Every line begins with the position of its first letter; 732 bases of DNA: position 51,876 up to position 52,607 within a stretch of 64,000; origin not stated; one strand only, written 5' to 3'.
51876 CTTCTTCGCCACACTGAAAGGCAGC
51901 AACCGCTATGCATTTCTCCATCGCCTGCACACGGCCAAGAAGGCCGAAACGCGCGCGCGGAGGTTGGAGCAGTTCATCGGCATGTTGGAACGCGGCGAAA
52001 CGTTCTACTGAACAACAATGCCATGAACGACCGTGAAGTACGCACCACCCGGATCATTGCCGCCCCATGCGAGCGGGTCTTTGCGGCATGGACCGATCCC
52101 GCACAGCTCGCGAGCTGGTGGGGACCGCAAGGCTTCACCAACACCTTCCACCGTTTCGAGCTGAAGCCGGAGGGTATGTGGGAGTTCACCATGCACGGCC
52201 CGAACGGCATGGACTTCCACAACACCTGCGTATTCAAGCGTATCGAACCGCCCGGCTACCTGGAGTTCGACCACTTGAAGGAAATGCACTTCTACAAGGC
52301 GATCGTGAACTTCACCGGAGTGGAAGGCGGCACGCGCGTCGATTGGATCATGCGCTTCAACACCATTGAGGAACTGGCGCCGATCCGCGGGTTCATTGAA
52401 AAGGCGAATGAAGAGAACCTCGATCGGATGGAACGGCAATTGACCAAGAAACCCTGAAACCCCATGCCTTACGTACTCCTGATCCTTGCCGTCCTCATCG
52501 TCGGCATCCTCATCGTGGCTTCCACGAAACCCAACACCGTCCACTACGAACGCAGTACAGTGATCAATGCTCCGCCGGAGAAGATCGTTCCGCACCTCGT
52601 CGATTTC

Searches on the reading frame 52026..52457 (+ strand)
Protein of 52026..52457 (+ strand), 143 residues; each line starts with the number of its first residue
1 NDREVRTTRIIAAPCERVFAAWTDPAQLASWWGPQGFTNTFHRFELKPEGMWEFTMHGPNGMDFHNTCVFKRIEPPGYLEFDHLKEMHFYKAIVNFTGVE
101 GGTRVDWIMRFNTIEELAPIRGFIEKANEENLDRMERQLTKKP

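Call 5: search_protein_families(library=pfam, proteins=[window:52026-52457:+], max_evalue=0.01)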
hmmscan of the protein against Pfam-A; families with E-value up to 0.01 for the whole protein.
window:52026-52457:+ (143 aa): 2 families
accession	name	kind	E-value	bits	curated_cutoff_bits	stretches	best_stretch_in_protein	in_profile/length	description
PF08327.17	AHSA1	-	4.1e-21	75.9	22.1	1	13-137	2-122/125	Activator of Hsp90 ATPase homolog 1-like protein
PF10604.15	Polyketide_cyc2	-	1.5e-10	41.9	27.4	1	4-139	3-141/142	Polyketide cyclase / dehydrase and lipid transport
